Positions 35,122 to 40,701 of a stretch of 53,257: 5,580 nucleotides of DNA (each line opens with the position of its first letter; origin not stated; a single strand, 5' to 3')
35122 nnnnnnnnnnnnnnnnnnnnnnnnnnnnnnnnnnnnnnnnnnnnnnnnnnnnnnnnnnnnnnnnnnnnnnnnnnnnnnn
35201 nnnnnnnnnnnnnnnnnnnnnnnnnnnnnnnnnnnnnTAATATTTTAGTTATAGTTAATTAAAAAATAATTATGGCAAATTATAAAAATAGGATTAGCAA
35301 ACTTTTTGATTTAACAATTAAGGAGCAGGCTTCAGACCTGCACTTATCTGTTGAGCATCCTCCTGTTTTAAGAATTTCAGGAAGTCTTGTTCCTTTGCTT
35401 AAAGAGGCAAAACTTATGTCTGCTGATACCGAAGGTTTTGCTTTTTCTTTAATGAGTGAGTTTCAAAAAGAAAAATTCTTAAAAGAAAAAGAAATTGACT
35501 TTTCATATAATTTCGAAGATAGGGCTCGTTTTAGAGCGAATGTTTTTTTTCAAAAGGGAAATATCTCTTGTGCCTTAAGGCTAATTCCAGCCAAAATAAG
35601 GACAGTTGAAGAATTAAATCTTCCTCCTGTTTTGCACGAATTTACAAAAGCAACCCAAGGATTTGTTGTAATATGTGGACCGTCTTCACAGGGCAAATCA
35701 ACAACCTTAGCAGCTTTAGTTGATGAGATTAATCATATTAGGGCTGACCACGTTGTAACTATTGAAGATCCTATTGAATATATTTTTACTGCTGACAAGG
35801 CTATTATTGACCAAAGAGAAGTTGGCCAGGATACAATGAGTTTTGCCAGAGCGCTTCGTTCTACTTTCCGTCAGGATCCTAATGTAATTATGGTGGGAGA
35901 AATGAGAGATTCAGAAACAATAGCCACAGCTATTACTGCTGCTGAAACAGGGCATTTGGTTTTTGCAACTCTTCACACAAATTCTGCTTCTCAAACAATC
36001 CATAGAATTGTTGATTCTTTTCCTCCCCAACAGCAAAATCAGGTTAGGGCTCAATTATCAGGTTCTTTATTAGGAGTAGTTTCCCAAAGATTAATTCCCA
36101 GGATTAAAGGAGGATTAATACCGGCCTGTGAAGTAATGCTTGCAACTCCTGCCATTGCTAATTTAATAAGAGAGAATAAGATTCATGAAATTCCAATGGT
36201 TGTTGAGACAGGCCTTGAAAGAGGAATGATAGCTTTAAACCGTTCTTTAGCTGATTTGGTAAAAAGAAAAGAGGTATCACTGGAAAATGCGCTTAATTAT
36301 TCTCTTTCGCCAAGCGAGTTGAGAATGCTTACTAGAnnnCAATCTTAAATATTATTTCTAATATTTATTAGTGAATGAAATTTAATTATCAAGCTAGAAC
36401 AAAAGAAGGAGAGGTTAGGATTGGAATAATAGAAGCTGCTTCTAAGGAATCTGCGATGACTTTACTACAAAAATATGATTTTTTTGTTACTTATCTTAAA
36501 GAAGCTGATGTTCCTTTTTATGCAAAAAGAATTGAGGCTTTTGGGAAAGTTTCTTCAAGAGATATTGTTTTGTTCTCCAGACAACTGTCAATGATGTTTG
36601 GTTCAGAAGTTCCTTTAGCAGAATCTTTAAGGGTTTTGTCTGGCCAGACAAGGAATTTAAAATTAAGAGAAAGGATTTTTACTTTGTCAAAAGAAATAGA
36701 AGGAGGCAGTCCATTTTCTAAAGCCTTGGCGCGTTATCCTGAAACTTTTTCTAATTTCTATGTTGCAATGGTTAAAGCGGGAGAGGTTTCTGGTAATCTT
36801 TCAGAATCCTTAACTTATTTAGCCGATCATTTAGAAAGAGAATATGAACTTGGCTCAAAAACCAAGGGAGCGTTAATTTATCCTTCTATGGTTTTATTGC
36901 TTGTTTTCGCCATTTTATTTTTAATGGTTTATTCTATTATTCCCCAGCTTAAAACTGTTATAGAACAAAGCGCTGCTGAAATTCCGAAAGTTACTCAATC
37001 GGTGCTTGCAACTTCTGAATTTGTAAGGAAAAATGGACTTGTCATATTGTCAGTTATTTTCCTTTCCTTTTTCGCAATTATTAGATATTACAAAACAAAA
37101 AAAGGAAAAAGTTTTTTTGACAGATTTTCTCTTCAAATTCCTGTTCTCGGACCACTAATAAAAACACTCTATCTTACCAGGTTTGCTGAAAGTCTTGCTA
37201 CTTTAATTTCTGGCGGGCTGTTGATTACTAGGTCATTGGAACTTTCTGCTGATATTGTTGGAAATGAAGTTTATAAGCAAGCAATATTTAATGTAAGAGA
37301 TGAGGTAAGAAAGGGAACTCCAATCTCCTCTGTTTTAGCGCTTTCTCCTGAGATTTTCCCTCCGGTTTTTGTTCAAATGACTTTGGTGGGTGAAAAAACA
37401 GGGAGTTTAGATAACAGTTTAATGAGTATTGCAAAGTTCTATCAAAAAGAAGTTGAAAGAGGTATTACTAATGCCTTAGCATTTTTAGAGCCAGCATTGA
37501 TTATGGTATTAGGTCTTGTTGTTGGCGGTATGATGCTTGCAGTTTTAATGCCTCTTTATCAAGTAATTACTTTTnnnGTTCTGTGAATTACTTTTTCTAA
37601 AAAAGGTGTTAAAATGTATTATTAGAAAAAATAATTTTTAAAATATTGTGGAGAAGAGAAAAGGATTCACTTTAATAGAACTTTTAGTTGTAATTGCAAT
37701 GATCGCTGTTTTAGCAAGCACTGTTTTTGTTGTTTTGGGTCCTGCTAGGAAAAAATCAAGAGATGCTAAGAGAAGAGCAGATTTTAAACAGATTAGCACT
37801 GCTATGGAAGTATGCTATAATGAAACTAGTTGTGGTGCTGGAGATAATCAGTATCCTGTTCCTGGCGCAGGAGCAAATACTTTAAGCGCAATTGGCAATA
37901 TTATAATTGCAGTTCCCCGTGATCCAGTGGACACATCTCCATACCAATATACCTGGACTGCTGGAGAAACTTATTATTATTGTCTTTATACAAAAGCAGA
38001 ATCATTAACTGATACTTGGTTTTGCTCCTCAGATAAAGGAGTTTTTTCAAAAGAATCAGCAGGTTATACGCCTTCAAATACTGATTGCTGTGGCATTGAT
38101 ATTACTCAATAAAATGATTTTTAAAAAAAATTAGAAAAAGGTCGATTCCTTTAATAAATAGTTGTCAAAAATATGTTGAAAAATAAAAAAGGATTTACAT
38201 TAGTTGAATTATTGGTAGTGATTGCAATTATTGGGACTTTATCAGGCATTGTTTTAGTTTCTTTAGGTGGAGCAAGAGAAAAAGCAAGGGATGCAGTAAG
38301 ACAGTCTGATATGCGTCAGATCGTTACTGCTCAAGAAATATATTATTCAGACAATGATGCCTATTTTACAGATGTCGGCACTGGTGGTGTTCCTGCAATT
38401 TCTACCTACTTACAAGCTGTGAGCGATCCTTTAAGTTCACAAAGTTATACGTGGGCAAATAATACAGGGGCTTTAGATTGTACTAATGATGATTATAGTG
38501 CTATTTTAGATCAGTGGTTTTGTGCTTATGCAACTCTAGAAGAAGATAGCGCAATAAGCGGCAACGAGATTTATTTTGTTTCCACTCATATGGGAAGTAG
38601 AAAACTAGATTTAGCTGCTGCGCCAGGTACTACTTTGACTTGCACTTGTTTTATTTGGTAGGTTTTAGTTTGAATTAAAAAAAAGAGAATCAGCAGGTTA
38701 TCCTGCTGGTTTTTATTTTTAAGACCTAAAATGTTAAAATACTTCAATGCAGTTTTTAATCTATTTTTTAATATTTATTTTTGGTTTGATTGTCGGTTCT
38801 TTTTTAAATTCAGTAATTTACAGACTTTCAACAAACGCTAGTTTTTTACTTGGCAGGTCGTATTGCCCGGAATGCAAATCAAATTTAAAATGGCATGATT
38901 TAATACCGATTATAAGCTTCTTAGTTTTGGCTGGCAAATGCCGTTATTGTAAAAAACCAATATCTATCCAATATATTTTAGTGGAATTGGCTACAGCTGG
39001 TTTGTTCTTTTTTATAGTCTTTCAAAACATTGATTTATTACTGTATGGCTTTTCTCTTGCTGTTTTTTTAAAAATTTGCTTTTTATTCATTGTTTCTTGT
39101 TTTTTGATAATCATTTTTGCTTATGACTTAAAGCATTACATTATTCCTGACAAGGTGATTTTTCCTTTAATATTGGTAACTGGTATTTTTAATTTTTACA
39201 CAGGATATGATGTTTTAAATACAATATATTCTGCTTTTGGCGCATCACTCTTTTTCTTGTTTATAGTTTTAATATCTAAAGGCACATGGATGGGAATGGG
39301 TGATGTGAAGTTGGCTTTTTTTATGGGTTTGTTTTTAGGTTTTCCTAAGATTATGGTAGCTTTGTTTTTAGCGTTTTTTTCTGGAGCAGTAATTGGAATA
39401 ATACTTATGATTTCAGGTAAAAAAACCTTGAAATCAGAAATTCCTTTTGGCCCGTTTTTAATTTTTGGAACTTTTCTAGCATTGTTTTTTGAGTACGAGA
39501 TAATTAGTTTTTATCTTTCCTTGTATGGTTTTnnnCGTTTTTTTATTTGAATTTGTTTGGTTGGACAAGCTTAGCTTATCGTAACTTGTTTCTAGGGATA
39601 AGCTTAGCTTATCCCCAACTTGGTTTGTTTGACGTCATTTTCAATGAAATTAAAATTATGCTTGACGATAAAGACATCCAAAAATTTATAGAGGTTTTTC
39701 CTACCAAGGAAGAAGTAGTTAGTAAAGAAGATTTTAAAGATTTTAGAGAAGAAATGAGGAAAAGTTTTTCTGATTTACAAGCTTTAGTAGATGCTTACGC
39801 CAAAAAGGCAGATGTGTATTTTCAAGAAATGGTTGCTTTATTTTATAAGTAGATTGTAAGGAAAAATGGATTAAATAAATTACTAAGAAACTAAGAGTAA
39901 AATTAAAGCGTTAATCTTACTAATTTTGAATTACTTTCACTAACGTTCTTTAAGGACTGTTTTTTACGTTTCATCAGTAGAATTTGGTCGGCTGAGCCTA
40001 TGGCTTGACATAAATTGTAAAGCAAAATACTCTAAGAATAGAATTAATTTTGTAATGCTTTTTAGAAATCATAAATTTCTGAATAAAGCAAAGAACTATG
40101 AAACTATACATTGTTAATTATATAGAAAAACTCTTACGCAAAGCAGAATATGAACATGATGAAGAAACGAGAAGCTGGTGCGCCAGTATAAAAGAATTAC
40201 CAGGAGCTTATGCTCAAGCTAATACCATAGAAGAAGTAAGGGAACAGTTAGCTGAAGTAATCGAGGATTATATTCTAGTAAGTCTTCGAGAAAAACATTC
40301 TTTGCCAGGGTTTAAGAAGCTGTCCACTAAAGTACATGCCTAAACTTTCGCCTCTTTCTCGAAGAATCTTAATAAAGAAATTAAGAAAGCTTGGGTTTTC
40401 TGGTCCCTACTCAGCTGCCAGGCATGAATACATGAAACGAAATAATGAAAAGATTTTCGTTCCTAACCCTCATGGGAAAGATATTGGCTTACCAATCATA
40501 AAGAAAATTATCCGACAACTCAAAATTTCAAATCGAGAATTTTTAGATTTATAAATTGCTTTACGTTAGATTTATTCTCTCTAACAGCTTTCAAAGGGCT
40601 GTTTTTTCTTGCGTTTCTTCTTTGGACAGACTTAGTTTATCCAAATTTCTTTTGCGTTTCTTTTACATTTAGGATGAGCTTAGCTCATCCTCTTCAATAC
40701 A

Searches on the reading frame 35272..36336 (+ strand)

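Call 44: search_protein_families(library=pfam, proteins=[window:35272-36336:+], max_evalue=0.001)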
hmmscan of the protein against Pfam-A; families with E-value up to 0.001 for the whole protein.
window:35272-36336:+ (355 aa): 1 family
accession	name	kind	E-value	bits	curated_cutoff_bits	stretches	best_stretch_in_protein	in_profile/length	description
PF00437.27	T2SSE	-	5.7e-42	144.1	24.9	1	53-288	61-287/370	Type II/IV secretion system protein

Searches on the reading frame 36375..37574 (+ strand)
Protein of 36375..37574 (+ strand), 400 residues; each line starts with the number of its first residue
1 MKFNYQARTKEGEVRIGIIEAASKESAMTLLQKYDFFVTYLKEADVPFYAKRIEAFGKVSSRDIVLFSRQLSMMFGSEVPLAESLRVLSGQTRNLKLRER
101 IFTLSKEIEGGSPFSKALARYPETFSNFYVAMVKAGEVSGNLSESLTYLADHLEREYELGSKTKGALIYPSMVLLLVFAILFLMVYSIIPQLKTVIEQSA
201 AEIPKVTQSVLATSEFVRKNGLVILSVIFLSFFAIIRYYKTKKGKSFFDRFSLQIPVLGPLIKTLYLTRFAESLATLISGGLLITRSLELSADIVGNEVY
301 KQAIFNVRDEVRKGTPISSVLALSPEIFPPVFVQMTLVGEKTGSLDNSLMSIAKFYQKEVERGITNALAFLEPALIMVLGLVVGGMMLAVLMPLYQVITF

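Call 44: search_protein_families(library=pfam, proteins=[window:36375-37574:+], max_evalue=0.001)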
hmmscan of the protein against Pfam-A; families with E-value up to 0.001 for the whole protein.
window:36375-37574:+ (400 aa): 1 family
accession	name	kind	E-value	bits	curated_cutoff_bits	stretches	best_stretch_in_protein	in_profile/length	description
PF00482.28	T2SSF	-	3.8e-59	198.5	25.2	2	67-190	1-125/125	Type II secretion system (T2SS), protein F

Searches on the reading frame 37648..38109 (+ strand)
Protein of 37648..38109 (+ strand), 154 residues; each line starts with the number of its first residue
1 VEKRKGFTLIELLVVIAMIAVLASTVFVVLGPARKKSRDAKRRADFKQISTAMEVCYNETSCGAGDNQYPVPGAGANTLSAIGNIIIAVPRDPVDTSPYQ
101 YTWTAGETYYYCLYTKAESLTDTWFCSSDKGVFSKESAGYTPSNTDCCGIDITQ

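Call 3: search_protein_families(library=pfam, proteins=[window:37648-38109:+], max_evalue=0.1)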
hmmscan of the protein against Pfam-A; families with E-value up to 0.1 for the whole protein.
window:37648-38109:+ (154 aa): 1 family
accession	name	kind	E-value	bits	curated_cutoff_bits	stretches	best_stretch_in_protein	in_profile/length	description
PF07963.17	N_methyl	-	3.9e-08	33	21.2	1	3-26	3-26/27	Prokaryotic N-terminal methylation motif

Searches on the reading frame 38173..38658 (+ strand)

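Call 3: search_protein_families(library=pfam, proteins=[window:38173-38658:+], max_evalue=0.1)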
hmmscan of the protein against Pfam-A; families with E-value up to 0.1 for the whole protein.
window:38173-38658:+ (162 aa): 1 family
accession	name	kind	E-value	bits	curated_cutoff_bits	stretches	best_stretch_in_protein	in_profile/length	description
PF07963.17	N_methyl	-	5.1e-09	35.8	21.2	1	3-28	2-27/27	Prokaryotic N-terminal methylation motif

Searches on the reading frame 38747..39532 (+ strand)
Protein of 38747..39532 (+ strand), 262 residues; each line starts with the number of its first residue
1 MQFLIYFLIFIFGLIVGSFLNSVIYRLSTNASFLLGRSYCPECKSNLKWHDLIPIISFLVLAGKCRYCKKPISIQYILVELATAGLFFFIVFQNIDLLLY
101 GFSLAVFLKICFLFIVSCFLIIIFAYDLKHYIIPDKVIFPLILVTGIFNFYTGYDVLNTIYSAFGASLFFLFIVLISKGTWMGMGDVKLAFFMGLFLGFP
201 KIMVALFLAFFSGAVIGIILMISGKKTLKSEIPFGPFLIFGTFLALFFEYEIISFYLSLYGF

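Call 44: search_protein_families(library=pfam, proteins=[window:38747-39532:+], max_evalue=0.001)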
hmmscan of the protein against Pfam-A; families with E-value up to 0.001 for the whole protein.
window:38747-39532:+ (262 aa): 2 families
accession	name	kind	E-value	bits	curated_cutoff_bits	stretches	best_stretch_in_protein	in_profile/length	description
PF06750.18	A24_N_bact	-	4.5e-32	110.4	23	1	11-92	1-82/84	Bacterial Peptidase A24 N-terminal domain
PF01478.23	Peptidase_A24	-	4.9e-17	62.7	26.5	1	115-218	2-104/104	Type IV leader peptidase family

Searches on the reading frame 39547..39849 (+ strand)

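Call 3: search_protein_families(library=pfam, proteins=[window:39547-39849:+], max_evalue=0.1)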
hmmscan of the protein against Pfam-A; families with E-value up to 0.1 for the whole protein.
window:39547-39849:+ (101 aa): 4 families
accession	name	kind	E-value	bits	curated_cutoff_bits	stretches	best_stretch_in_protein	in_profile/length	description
PF08691.15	Nse5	-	0.013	14.7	25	1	13-99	372-451/506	DNA repair proteins Nse5 and Nse6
PF20776.3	SLS1_N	-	0.036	15.1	24.4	1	40-80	5-47/97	SLS1 protein N-terminal domain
PF07366.18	SnoaL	-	0.082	13.2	28.4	1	50-85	30-65/126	SnoaL-like polyketide cyclase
PF07739.18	TipAS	-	0.096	13.6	23.8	0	54-99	21-66/117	TipAS antibiotic-recognition domain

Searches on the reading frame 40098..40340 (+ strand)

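Call 44: search_protein_families(library=pfam, proteins=[window:40098-40340:+], max_evalue=0.001)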
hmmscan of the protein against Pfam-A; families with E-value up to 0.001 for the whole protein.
window:40098-40340:+ (81 aa): 2 families
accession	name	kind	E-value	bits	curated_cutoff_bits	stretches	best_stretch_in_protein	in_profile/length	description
PF21748.3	UPF0150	-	1.9e-18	66.5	27.3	1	7-70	1-64/64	UPF0150-like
PF15919.11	HicB_lk_antitox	-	0.0001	22.9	27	1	20-76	6-62/123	HicB_like antitoxin of bacterial toxin-antitoxin system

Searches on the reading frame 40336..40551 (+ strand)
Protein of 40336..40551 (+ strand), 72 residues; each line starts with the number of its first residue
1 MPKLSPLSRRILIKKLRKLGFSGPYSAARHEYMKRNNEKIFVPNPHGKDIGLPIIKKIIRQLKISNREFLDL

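Call 44: search_protein_families(library=pfam, proteins=[window:40336-40551:+], max_evalue=0.001)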
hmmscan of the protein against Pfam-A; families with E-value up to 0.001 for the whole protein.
window:40336-40551:+ (72 aa): 1 family
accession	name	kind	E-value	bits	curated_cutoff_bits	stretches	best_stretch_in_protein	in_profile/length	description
PF07927.17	HicA_toxin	-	3.6e-09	37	27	1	11-64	3-58/58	HicA toxin of bacterial toxin-antitoxin,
